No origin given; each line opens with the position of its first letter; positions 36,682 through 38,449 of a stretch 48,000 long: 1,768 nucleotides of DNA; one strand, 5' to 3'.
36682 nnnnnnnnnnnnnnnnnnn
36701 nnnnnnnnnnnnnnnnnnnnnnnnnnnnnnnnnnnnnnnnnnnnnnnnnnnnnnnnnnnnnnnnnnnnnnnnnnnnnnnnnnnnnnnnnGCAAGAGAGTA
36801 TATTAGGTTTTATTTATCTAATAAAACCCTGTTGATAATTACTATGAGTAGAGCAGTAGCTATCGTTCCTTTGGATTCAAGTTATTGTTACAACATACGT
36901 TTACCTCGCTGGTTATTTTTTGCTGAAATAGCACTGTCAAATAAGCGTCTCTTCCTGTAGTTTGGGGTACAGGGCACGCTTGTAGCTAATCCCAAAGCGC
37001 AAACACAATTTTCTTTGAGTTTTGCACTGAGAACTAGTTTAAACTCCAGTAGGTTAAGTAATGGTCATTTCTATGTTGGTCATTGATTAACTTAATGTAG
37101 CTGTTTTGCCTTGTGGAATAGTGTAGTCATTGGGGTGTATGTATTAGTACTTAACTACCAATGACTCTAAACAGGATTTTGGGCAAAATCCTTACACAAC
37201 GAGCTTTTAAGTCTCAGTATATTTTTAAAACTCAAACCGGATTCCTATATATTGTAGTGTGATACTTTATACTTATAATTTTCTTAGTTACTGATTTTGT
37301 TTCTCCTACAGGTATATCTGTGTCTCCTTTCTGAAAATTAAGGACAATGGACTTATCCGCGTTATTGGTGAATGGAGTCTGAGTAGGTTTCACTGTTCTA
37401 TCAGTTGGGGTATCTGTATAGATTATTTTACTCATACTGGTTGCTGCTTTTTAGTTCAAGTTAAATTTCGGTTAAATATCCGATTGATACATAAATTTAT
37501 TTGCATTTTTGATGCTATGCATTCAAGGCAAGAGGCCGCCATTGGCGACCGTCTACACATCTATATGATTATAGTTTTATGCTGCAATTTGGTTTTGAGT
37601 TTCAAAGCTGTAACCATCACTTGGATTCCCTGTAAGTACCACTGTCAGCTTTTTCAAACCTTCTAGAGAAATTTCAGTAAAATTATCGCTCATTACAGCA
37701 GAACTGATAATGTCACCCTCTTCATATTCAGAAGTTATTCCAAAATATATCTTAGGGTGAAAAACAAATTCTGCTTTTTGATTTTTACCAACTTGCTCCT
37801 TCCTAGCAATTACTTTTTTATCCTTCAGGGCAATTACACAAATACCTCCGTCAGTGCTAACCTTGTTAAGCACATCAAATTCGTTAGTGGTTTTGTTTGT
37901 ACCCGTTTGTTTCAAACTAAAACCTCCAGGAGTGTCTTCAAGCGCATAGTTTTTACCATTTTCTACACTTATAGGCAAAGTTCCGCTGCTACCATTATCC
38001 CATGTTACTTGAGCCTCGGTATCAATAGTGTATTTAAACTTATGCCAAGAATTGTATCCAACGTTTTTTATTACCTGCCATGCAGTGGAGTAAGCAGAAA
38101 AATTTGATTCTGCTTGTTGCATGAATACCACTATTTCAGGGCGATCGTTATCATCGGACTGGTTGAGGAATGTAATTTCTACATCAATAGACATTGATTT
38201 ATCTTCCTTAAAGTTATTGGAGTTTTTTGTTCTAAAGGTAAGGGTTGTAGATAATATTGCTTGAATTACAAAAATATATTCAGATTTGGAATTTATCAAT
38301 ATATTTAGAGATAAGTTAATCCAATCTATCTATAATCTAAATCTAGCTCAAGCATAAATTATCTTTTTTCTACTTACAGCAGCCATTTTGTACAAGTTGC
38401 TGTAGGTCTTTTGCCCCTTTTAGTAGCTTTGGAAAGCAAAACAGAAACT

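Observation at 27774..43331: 15.6-kb island almost devoid of GGCGCC: the sbnAB-NRPS-paralogue region looks recently acquired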

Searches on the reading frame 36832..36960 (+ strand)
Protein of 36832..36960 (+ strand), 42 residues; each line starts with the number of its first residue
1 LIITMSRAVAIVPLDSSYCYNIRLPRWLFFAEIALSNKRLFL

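Call 66: search_protein_families(library=pfam, proteins=[window:36832-36960:+], max_evalue=1)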
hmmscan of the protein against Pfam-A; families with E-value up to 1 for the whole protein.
window:36832-36960:+ (42 aa): 0 families

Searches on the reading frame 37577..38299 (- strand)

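Call 5: search_protein_families(library=pfam, proteins=[window:37577-38299:-], max_evalue=0.01)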
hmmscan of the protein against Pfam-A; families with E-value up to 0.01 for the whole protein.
window:37577-38299:- (240 aa): 1 family
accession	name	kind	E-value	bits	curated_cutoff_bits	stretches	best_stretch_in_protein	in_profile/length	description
PF24542.1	Ig_TPPC8_C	-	0.0042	17.3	27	1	16-98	2-78/103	TPPC8 C-terminal Ig-like domain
